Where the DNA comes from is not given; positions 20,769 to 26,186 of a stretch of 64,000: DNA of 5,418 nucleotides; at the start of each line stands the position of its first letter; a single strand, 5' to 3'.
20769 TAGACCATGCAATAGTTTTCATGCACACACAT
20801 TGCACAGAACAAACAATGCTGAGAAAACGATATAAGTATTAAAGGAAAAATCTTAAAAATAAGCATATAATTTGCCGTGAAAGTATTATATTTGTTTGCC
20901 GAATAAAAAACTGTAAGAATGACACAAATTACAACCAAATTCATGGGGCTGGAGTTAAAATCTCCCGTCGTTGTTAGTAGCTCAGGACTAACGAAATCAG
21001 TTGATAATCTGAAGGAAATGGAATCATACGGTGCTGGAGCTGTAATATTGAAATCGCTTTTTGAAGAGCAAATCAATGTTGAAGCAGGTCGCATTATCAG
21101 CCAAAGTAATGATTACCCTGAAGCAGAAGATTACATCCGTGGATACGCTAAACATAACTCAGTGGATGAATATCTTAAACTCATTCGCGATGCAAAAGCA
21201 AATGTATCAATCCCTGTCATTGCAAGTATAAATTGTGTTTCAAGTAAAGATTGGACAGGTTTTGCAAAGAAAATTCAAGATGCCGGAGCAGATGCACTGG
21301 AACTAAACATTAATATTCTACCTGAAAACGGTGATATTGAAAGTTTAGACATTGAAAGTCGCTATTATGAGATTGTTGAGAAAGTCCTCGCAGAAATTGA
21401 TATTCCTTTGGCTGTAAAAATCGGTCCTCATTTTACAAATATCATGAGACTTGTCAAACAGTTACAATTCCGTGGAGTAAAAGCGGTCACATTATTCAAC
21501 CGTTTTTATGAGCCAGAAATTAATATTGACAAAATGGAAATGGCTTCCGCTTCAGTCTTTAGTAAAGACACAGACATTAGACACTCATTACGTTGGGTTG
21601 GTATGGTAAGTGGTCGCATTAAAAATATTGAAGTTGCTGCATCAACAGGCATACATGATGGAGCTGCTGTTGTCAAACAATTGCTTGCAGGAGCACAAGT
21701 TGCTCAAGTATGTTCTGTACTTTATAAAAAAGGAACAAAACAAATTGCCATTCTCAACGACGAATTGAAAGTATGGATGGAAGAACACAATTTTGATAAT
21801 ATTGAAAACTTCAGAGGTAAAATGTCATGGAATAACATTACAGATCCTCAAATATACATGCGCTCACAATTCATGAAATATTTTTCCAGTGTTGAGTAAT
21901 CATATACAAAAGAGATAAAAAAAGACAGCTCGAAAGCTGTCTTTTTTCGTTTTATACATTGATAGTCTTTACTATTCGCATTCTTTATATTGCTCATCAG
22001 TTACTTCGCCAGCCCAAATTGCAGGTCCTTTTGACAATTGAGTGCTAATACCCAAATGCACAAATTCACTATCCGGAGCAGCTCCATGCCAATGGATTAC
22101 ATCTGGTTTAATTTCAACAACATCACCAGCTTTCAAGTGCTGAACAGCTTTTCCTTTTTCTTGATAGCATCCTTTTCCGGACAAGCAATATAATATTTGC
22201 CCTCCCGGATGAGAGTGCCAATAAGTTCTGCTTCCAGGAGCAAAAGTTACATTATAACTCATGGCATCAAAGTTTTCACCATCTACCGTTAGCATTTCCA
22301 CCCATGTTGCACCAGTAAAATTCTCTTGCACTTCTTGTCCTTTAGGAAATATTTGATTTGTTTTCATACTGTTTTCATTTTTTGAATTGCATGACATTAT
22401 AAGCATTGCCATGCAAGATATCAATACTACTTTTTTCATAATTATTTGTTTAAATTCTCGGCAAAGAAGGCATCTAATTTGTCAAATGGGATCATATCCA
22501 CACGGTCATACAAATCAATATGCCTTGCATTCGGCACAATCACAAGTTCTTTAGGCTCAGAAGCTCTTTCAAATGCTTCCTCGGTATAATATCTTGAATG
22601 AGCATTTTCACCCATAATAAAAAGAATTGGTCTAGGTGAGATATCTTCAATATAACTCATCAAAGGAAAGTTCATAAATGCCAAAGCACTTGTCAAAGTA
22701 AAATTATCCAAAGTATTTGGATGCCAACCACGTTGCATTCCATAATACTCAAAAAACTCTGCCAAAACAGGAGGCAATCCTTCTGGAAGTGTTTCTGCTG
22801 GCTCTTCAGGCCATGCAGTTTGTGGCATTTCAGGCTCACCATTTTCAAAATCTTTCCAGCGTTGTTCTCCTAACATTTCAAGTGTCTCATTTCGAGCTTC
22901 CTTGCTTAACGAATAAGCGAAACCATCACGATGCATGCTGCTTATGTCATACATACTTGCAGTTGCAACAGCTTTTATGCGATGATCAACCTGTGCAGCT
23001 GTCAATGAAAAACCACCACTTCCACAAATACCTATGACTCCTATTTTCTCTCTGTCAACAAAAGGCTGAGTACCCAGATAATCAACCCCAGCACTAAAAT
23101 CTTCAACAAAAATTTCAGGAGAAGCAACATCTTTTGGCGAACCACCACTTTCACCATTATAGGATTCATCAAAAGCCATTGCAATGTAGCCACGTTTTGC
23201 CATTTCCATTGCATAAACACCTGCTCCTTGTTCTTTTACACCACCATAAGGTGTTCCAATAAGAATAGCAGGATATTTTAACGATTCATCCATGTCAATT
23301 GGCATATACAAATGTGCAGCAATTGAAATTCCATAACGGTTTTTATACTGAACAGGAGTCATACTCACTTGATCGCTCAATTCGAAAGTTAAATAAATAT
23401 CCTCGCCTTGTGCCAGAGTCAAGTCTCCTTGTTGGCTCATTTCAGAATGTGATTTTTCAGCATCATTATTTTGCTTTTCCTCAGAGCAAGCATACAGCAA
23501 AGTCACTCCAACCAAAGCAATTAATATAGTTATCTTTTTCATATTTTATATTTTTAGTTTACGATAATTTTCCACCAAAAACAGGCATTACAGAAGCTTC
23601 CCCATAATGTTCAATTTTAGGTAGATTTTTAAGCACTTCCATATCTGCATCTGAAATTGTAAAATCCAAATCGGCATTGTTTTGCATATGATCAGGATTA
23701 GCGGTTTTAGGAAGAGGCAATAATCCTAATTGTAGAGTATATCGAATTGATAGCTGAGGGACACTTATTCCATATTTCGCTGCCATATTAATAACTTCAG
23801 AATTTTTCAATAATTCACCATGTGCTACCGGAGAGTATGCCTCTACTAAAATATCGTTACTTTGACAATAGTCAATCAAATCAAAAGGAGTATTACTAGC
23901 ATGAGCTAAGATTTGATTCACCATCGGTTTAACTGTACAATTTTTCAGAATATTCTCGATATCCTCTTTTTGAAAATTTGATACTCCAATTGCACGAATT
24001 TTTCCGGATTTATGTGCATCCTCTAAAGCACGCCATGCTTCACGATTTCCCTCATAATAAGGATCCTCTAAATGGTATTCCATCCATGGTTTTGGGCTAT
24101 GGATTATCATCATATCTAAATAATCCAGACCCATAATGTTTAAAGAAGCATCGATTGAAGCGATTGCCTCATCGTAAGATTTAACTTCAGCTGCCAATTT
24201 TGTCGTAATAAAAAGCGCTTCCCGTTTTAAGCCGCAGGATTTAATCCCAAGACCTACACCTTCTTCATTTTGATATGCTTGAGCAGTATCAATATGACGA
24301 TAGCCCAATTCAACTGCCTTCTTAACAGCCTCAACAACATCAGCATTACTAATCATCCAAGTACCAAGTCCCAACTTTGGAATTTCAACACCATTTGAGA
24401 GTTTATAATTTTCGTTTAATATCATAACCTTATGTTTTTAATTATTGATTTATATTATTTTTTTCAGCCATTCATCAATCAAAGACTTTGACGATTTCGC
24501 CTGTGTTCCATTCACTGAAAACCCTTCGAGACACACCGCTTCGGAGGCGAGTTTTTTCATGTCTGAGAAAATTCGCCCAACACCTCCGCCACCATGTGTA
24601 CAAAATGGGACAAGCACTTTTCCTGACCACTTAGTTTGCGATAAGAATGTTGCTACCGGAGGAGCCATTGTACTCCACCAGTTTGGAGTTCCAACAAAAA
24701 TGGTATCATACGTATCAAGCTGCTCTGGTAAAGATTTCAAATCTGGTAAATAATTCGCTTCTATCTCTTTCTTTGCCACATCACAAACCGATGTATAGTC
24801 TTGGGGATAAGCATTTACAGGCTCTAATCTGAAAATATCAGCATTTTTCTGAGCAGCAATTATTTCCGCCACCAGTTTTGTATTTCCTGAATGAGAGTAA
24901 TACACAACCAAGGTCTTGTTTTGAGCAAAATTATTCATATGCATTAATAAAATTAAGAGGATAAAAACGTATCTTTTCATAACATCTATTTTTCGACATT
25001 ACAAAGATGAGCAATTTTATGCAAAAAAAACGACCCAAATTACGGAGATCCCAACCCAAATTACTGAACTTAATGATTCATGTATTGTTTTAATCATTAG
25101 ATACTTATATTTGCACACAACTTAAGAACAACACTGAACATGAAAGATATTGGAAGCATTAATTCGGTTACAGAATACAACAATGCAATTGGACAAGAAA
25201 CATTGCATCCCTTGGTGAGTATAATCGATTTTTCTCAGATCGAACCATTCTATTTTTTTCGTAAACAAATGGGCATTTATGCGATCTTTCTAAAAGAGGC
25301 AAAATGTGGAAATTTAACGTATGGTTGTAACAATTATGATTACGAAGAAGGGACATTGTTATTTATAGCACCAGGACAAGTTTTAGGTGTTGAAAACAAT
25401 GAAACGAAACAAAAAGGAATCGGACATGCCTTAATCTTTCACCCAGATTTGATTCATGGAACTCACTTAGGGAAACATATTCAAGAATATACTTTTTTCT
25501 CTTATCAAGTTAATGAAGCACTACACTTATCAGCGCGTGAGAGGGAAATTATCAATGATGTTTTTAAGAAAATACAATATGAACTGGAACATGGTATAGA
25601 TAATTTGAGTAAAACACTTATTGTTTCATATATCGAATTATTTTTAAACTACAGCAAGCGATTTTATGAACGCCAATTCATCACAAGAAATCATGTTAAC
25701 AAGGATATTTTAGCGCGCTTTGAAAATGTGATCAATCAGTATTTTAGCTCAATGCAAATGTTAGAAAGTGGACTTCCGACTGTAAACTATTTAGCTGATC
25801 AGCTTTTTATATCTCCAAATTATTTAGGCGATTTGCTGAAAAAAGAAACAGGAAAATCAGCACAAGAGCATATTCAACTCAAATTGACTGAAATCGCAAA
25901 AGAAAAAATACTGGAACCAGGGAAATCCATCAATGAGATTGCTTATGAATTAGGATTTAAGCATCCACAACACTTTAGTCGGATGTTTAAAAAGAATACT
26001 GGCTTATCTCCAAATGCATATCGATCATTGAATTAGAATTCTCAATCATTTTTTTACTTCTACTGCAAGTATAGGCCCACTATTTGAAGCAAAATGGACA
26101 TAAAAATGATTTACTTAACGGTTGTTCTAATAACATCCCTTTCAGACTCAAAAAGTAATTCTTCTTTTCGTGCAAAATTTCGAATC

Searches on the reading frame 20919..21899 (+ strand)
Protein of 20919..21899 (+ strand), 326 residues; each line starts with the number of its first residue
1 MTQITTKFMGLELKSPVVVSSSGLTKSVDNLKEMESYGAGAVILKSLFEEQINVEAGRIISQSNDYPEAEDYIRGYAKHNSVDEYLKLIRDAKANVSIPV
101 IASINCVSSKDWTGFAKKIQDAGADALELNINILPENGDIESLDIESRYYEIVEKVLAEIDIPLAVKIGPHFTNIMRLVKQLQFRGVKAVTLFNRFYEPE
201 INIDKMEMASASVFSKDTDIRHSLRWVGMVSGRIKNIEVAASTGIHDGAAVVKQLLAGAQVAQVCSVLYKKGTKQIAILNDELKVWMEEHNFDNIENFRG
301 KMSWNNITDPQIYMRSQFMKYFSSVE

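Call 55: search_protein_families(library=pfam, max_evalue=0.00001, proteins=[window:20919-21899:+])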
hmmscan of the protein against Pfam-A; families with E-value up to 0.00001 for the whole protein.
window:20919-21899:+ (326 aa): 1 family
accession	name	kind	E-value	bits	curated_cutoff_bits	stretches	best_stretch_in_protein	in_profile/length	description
PF01180.27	DHO_dh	-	1.1e-15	58.1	27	1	4-285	2-289/291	Dihydroorotate dehydrogenase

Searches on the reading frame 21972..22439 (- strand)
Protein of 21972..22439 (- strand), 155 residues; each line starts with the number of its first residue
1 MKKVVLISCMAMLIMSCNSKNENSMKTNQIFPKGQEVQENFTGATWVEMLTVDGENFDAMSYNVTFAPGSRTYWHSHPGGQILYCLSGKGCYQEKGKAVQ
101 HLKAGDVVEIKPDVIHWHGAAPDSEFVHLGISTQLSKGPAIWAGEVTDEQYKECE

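Call 55: search_protein_families(library=pfam, max_evalue=0.00001, proteins=[window:21972-22439:-])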
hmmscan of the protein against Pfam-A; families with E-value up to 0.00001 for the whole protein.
window:21972-22439:- (155 aa): 2 families
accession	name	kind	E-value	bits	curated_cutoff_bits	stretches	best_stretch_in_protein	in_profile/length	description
PF07883.17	Cupin_2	-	1.1e-12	47.9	27.2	1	64-124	3-62/70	Cupin domain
PF02311.25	AraC_binding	-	4.8e-07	30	21.1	1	68-132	12-75/135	AraC-like ligand binding domain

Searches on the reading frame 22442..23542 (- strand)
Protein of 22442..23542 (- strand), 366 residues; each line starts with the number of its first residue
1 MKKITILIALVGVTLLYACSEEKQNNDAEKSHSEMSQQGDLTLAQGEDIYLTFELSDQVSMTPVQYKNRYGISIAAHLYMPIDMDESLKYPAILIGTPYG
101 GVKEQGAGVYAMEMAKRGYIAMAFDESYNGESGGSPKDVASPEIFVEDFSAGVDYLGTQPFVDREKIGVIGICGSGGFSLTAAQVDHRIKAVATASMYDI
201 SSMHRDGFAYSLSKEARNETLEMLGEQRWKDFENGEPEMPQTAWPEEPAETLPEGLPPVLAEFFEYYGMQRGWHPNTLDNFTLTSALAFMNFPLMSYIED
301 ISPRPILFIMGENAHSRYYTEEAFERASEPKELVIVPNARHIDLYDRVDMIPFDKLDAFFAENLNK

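Call 55: search_protein_families(library=pfam, max_evalue=0.00001, proteins=[window:22442-23542:-])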
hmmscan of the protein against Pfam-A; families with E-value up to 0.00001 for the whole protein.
window:22442-23542:- (366 aa): 2 families
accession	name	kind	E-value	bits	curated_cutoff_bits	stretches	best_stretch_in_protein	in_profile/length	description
PF02129.25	Peptidase_S15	-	6.3e-12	46.2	23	1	71-206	2-135/262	X-Pro dipeptidyl-peptidase (S15 family)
PF01738.24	DLH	-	8.8e-08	32.4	21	1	84-194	11-126/217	Dienelactone hydrolase family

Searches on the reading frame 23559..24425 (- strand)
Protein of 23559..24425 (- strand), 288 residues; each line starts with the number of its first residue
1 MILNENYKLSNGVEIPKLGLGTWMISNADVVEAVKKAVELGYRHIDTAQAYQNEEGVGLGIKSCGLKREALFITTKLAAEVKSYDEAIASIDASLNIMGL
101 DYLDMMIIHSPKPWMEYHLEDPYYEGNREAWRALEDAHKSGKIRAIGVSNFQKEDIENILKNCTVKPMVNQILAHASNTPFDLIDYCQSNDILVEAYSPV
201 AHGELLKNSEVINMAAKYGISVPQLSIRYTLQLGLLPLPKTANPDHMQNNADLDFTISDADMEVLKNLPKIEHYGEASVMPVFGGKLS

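Call 55: search_protein_families(library=pfam, max_evalue=0.00001, proteins=[window:23559-24425:-])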
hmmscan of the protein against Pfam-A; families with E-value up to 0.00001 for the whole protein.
window:23559-24425:- (288 aa): 1 family
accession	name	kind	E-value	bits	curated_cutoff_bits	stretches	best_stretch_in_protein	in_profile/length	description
PF00248.27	Aldo_ket_red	-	5.9e-50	170.4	24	1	17-268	1-289/291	Aldo/keto reductase family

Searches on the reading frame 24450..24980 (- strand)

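Call 55: search_protein_families(library=pfam, max_evalue=0.00001, proteins=[window:24450-24980:-])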
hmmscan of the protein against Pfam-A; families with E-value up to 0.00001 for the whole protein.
window:24450-24980:- (176 aa): 2 families
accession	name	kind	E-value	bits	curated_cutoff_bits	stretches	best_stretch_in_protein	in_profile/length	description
PF12682.12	Flavodoxin_4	-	3.6e-24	85.4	24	1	22-175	1-155/155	Flavodoxin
PF03358.20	FMN_red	-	1.5e-06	28.3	24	1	30-146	12-133/152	NADPH-dependent FMN reductase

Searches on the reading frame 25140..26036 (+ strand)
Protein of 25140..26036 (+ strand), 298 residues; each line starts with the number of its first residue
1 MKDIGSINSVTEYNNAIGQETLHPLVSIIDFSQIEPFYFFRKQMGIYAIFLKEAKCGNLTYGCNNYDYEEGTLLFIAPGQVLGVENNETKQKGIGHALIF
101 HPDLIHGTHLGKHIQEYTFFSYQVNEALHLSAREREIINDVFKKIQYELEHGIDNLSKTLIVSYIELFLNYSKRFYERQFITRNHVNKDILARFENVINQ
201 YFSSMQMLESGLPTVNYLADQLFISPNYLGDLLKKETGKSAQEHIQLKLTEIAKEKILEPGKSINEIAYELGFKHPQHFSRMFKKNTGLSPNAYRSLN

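Call 55: search_protein_families(library=pfam, max_evalue=0.00001, proteins=[window:25140-26036:+])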
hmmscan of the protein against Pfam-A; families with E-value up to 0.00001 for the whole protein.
window:25140-26036:+ (298 aa): 2 families
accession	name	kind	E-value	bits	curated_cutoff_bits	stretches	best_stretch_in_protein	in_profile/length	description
PF12833.13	HTH_18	-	8.3e-22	77.7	33.6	1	218-295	1-78/80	Helix-turn-helix domain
PF00165.29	HTH_AraC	-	1.2e-16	60.8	26.6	1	261-295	8-41/42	Bacterial regulatory helix-turn-helix proteins, AraC family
